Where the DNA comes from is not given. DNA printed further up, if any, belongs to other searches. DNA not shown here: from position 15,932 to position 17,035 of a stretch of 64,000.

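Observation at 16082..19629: Undescribed-looking operon: PaaA-like diiron protein, Rieske ferredoxin, PpsA-like His-swivel phosphotransferase and IMPase-family phosphatase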

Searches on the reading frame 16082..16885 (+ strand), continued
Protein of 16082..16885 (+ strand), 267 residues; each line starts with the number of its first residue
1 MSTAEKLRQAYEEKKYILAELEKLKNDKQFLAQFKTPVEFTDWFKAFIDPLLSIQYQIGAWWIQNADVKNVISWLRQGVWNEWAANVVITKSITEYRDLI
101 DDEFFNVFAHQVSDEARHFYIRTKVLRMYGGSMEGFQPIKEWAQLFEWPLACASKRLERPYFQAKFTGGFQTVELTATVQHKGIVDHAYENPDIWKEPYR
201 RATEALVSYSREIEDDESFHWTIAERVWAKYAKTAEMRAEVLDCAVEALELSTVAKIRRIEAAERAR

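Call 29: fold_search(model_id=the predicted structure, library=pdb)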
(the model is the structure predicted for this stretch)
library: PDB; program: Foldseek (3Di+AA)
matches with E <= 10: 809; with E <= 0.001: 0
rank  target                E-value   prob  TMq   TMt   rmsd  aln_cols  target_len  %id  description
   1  1rtw_C                3.1e-03  1.00  0.55  0.68   5.2       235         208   15  X-ray Structure of PF1337, a TenA Homologue from Pyrococcus furiosus. Northeast Structural Genomics Research Consortiu (released 2004-01-13)
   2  2gm8_A                5.0e-03  1.00  0.58  0.70   4.6       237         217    9  TenA Homolog/Thi-4 Thiaminase complexed with product 4-amino-5-hydroxymethyl-2-methylpyrimidine (released 2006-04-18)
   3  4lqx_A                5.5e-03  1.00  0.56  0.51   5.4       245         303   14  Crystal structure of a TENA/THI-4 domain-containing protein (SSO2700) from Sulfolobus solfataricus P2 at 2.34 A resolu (released 2013-09-04)
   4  1rtw_B                6.9e-03  1.00  0.46  0.58   8.4       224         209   13  X-ray Structure of PF1337, a TenA Homologue from Pyrococcus furiosus. Northeast Structural Genomics Research Consortiu (released 2004-01-13)
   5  4lqx_B                7.8e-03  1.00  0.50  0.44   7.5       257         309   15  Crystal structure of a TENA/THI-4 domain-containing protein (SSO2700) from Sulfolobus solfataricus P2 at 2.34 A resolu (released 2013-09-04)
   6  2gm7_D                8.6e-03  1.00  0.57  0.68   4.6       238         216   10  TenA Homolog/Thi-4 Thiaminase from Pyrobaculum Aerophilum (released 2006-04-18)
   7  1rtw_A                9.8e-03  1.00  0.47  0.58   6.7       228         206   12  X-ray Structure of PF1337, a TenA Homologue from Pyrococcus furiosus. Northeast Structural Genomics Research Consortiu (released 2004-01-13)
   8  2f2g_B                1.5e-02  1.00  0.55  0.68   5.2       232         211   11  X-Ray Structure of Gene Product From Arabidopsis Thaliana AT3G16990 (released 2005-12-13)
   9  1otw_A                1.5e-02  1.00  0.54  0.57   7.2       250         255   14  Crystal structure of PqqC in complex with PQQ and a putative H2O2 (released 2004-05-11)
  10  4wwj_A                1.6e-02  1.00  0.59  0.61   5.0       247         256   10  UndA, an oxygen-activating, non-heme iron dependent desaturase/decarboxylase (released 2014-12-24)
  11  1udd_A                1.7e-02  1.00  0.52  0.62   6.4       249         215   13  TenA homologue protein from P.horikoshii OT3 (released 2004-06-01)
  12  3dde_A                2.0e-02  1.00  0.42  0.46   7.2       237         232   13  Crystal structure of a domain of unknown function with a heme oxygenase-like fold (sden_3740) from shewanella denitrif (released 2008-06-24)
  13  2gm8_C                2.3e-02  1.00  0.58  0.70   4.5       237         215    9  TenA Homolog/Thi-4 Thiaminase complexed with product 4-amino-5-hydroxymethyl-2-methylpyrimidine (released 2006-04-18)
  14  3oql_C                2.4e-02  1.00  0.61  0.67   4.0       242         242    9  Crystal structure of a TenA homolog (PSPTO1738) from Pseudomonas syringae pv. tomato str. DC3000 at 2.54 A resolution (released 2010-10-06)
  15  1rcw_B                2.4e-02  1.00  0.56  0.68   4.2       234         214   11  Crystal structure of CT610 from Chlamydia trachomatis (released 2004-05-04)
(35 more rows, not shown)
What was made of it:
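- On Heme-oxygenase-like diiron oxidases (UndA/CADD/SznF type): Ferritin-like aldehyde-deformylating oxygenases appear in the same list (call 29).
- Foldseek puts TenA/PqqC/UndA-type heme-oxygenase-like folds first, at weak E-values of 3e-3 or worse (call 29). G1's top structural neighbours include TenA and PqqC, which act on heterocycles (call 29). Foldseek ranks TenA homologues and PqqC first, with TM 0.55-0.70 normalised to the target (call 29). Dimetal enzymes (UndA, CADD, aldehyde-deformylating oxygenases) appear in the same list (call 29).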

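Call 32: search_solved_structures(query=A2, max_evalue=10, show_alignments=4)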
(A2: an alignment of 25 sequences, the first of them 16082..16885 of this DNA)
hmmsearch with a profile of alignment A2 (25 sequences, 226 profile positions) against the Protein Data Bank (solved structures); distinct sequences matched with E-value up to 10: 68 (the best 60 are shown).
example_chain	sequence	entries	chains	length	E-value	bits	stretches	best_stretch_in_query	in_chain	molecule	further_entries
6d9f_A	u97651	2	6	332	6e-09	38.9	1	40-204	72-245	Putative VlmB homolog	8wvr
4ii4_A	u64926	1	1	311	4.2e-06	29.6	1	19-201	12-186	1,2-phenylacetyl-CoA epoxidase, subunit A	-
4iit_A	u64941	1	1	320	0.00016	24.5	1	20-201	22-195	Phenylacetate-CoA oxygenase subunit PaaA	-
3pvr_A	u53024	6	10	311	0.00028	23.6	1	19-201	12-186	Phenylacetic acid degradation protein paaA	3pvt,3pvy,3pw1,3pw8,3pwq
9u78_A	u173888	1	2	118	0.00042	23.1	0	157-176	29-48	Single Chain Protein of De Novo Designed Helix Bundles-4EH2 with KDPV Loop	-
7qbk_A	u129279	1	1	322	0.00056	22.7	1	84-203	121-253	R2-like ligand-binding oxidase (homolog II) from Sulfolobus acidocaldarius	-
5vjs_A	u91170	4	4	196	0.00073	22.3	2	109-186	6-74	Reaction Center Maquette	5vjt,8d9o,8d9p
5vju_A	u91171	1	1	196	0.001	21.8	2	109-185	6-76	Reaction Center Maquette Leu71His variant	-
2hz8_A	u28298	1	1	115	0.0019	21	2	119-178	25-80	De novo designed diiron protein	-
4gam_A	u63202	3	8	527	0.002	20.9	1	79-194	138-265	Methane monooxygenase component A alpha chain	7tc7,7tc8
1fyz_A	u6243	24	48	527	0.0021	20.8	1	79-193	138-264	METHANE MONOOXYGENASE COMPONENT A, ALPHA CHAIN | Methane monooxygenase component A alpha chain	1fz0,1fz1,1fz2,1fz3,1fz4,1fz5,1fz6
1mmo_D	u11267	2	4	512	0.0021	20.8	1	79-193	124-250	METHANE MONOOXYGENASE HYDROLASE (ALPHA CHAIN) | METHANE MONOOXYGENASE HYDROXYLASE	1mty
6y2n_A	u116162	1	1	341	0.0023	20.7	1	64-208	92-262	Ribonucleoside-diphosphate reductase subunit beta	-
7qbp_A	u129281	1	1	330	0.0046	19.7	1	156-202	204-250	R2-like ligand binding oxidase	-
7m8q_A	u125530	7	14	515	0.0052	19.5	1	76-193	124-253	Methane monooxygenase component A alpha chain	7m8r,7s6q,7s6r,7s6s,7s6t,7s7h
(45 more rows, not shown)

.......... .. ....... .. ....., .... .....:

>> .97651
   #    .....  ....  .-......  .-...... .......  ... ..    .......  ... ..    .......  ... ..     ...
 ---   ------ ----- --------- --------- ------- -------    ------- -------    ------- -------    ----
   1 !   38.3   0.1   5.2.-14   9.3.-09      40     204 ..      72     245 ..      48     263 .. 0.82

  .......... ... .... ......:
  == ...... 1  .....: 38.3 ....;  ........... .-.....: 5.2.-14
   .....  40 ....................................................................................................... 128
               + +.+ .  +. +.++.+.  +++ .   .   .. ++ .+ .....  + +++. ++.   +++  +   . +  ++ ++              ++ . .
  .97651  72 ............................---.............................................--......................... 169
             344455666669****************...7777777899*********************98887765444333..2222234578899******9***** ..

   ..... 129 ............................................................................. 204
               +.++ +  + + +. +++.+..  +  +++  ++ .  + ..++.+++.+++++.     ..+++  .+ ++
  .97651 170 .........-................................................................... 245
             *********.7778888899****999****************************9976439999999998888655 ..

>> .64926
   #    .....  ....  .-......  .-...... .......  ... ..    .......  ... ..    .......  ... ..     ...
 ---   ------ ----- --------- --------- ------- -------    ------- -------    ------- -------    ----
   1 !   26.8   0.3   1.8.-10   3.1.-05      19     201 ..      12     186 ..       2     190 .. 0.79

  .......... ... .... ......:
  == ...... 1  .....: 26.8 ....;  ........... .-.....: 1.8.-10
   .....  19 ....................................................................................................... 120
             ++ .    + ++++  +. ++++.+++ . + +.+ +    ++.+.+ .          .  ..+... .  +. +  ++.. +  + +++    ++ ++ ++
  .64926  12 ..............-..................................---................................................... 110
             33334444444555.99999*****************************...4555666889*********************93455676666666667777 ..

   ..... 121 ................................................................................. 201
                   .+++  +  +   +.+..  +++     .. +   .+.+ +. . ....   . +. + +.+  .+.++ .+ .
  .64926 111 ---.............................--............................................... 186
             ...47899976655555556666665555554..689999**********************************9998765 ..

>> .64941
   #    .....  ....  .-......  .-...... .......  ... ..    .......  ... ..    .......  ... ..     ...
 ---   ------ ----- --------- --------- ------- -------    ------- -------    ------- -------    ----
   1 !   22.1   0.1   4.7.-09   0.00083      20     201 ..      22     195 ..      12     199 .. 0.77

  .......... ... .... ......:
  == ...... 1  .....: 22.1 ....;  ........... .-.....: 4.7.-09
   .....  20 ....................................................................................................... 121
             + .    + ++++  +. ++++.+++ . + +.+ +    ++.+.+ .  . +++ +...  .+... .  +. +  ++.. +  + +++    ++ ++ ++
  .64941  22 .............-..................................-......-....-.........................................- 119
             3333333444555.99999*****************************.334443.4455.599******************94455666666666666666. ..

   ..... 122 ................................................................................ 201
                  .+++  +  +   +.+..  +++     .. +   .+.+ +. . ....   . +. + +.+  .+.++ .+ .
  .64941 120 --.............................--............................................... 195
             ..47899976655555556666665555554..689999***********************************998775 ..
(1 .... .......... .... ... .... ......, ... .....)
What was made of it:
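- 16082..16885 (+): G1: a 267-aa ferritin-like diiron-carboxylate-type protein from a new Pyrobaculum-restricted family. It is an in-frame hybrid of paralogues G1a and G1b. The widened profile matches the VlmB homologue 6d9f (6e-9) and PaaA 4ii4 (4e-6) (call 32).
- On Ferritin-like diiron-carboxylate superfamily (G1): The transitively widened profile A2 gives the VlmB homologue at 6e-9 and PaaA at 4e-6, followed by R2lox, sMMO and RNR R2 (call 32).
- Closest known: PaaA. Same: They are the two best solved relatives of the widened G1 profile: 6d9f at 6e-9 and 4ii4 at 4e-6 (call 32).
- Profile links to the VlmB homologue, PaaA, R2lox and the sMMO alpha subunit (call 32).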

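Call 33: search_protein_families(library=pfam, alignment_id=A2, max_evalue=1)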
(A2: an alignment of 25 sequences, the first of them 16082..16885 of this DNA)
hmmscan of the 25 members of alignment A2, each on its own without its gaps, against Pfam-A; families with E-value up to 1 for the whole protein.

A. member 1, window:16082-16885:+ (267 aa): 2 families
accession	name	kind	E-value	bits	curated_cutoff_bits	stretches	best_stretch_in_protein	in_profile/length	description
PF10862.14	FcoT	-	0.018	15.1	27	1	54-108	62-116/156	FcoT-like thioesterase domain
PF08757.17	CotH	-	0.037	14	23.8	1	8-79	136-203/322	CotH kinase protein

B. families by the number of members that match (of 25 scanned): 31 families (the first 25 are shown)
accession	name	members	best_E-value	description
PF04305.20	DUF455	16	1.8e-10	Protein of unknown function (DUF455)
PF02915.23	Rubrerythrin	4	0.0014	Rubrerythrin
PF05138.18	PaaA_PaaC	3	0.00028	Phenylacetic acid catabolic protein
PF14518.11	Haem_oxygenas_2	2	2.8e-05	Iron-containing redox enzyme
PF11583.14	AurF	2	3.2e-05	P-aminobenzoate N-oxygenase AurF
PF10862.14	FcoT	2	0.018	FcoT-like thioesterase domain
PF00301.25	Rubredoxin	1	2.8e-23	Rubredoxin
PF03232.19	COQ7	1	0.00061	Ubiquinone biosynthesis protein COQ7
PF13668.12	Ferritin_2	1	0.0027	Ferritin-like domain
PF00210.30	Ferritin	1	0.0037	Ferritin-like domain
PF19599.4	DUF6104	1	0.0097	Family of unknown function (DUF6104)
PF19825.5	DUF6306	1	0.01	Domain of unknown function (DUF6306)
PF07285.16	DUF1444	1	0.016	Protein of unknown function (DUF1444)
PF11898.13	DUF3418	1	0.018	Domain of unknown function (DUF3418)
PF21349.2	RUBY_RBDX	1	0.022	Rubrerythrin, rubredoxin-like domain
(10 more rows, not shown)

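Call 37: find_encoding_contigs(protein=P0003, flank=10000, max_places=3)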
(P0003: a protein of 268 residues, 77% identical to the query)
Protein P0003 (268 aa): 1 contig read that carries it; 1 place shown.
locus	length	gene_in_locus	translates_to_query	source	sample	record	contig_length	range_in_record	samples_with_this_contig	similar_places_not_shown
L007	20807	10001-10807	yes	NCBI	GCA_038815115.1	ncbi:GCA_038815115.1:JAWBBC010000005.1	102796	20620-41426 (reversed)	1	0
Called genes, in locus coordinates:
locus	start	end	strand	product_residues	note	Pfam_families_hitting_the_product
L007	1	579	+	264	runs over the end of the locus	PF02332:Phenol_Hydrox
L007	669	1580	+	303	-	PF04945:YHS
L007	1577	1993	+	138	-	-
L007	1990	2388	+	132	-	PF00355:Rieske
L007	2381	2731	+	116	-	PF02406:MmoB_DmpM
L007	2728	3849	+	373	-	PF02332:Phenol_Hydrox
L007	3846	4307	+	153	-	PF01883:FeS_assembly_P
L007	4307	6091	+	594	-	PF01012:ETF, PF00766:ETF_alpha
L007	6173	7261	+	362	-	PF08240:ADH_N, PF16912:Glu_dehyd_C (weak), PF00107:ADH_zinc_N, PF13602:ADH_zinc_N_2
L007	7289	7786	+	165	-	PF05942:PaREP1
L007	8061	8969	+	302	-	PF01557:FAA_hydrolase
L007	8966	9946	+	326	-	PF08240:ADH_N, PF00107:ADH_zinc_N, PF13602:ADH_zinc_N_2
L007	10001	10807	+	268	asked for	-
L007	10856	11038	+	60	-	-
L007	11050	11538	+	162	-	-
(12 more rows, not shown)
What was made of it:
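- G1' is split in the intact MAG (call 37).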

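Call 38: find_encoding_contigs(protein=P0002, flank=10000, max_places=3)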
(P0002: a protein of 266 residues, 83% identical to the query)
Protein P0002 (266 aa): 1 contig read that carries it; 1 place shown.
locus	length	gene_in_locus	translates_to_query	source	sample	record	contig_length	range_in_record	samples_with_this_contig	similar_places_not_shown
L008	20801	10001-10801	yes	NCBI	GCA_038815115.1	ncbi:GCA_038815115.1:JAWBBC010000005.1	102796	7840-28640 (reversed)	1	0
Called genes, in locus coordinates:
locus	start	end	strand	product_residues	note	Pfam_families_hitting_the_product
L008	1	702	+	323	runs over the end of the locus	PF00355:Rieske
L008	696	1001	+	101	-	PF00355:Rieske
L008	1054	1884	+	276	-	PF02900:LigB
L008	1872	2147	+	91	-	PF07746:LigA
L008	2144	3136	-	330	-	PF04014:MazE_antitoxin (weak)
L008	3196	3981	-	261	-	PF13344:Hydrolase_6, PF13419:HAD_2 (faint), PF00702:Hydrolase (weak), PF13242:Hydrolase_like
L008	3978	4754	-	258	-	PF00702:Hydrolase (weak), PF13344:Hydrolase_6, PF13242:Hydrolase_like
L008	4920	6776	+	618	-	PF00391:PEP-utilizers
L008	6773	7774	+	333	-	PF01326:PPDK_N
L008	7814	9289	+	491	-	PF00171:Aldedh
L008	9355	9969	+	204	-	PF00702:Hydrolase, PF13419:HAD_2, PF13242:Hydrolase_like (weak)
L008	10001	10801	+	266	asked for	-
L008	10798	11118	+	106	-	PF00355:Rieske, PF13806:Rieske_2 (weak)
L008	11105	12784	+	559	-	PF27448:Rph_4th (faint), PF00391:PEP-utilizers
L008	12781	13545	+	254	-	PF00459:Inositol_P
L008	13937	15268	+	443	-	PF13433:Peripla_BP_5, PF13458:Peripla_BP_6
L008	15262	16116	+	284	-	PF02653:BPD_transp_2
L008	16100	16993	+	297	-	PF02653:BPD_transp_2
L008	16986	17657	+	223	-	PF00005:ABC_tran, PF13304:AAA_21 (faint)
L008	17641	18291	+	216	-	PF00005:ABC_tran, PF13304:AAA_21 (faint)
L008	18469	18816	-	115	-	-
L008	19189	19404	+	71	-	-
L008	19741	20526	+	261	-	PF13478:XdhC_C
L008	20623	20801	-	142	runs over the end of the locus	PF01850:PIN (weak)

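Call 47: find_encoding_contigs(protein=P0038, flank=8000, max_places=3)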
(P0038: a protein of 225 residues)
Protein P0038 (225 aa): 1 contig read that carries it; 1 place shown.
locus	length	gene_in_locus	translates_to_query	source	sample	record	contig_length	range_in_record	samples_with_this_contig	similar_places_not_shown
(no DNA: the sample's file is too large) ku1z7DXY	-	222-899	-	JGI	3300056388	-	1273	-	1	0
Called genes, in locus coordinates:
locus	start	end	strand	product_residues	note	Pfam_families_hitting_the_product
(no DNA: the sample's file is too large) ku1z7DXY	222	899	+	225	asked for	-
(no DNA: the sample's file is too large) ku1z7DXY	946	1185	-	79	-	-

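Call 49: find_encoding_contigs(protein=P0048, flank=8000, max_places=3)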
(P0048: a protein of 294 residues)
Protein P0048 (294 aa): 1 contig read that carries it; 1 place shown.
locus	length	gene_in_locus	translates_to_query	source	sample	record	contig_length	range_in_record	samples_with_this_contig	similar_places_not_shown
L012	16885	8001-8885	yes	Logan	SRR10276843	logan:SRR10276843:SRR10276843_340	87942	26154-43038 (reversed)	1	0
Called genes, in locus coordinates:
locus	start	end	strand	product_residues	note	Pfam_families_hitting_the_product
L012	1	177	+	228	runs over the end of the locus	PF00857:Isochorismatase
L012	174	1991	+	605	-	PF01425:Amidase, PF21986:AH_C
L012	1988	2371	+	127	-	PF11533:AtzH-like, PF14534:DUF4440 (weak)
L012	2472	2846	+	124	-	PF03703:bPH_2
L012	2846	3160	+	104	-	-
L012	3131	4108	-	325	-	PF14226:DIOX_N, PF03171:2OG-FeII_Oxy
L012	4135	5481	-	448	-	PF01979:Amidohydro_1, PF07969:Amidohydro_3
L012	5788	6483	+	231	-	-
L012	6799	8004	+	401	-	PF07969:Amidohydro_3 (faint), PF01979:Amidohydro_1 (faint)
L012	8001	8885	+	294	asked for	PF04305:DUF455 (weak), PF00301:Rubredoxin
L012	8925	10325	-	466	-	PF01979:Amidohydro_1, PF07969:Amidohydro_3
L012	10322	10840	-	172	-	PF00111:Fer2 (weak), PF01799:Fer2_2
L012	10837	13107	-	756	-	PF01315:Ald_Xan_dh_C, PF02738:MoCoBD_1, PF20256:MoCoBD_2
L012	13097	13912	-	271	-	PF00941:FAD_binding_5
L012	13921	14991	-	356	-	PF09084:NMT1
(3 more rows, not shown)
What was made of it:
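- Distant G1 relatives lie in N-heterocycle catabolism clusters (call 49).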

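Call 50: find_encoding_contigs(protein=P0039, flank=8000, max_places=3)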
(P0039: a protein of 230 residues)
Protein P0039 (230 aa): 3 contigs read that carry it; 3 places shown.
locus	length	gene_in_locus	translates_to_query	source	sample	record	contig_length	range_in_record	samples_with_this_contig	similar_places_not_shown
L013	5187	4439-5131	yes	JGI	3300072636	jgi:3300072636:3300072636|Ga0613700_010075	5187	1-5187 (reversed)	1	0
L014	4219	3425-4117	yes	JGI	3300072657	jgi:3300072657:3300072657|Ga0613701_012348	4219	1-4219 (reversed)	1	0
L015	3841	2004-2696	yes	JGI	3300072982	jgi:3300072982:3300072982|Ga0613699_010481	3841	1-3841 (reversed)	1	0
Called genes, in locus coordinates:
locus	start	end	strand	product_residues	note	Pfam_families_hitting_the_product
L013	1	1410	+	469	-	PF00593:TonB_dep_Rec_b-barrel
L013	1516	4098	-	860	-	PF17803:Cadherin_4 (faint), PF00028:Cadherin, PF17892:Cadherin_5 (weak), PF17963:Big_9, PF00353:HemolysinCabind (weak)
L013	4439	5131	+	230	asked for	-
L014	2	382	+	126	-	?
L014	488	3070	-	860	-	PF17803:Cadherin_4 (faint), PF00028:Cadherin, PF17892:Cadherin_5 (weak), PF17963:Big_9, PF00353:HemolysinCabind (weak)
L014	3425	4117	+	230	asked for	-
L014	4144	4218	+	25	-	?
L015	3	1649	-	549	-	?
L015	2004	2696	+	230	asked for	-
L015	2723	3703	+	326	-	PF09084:NMT1 (faint)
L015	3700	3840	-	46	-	?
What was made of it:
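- Tried and rejected: One lay in an N-heterocycle catabolism cluster (calls 47, 49, 50).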
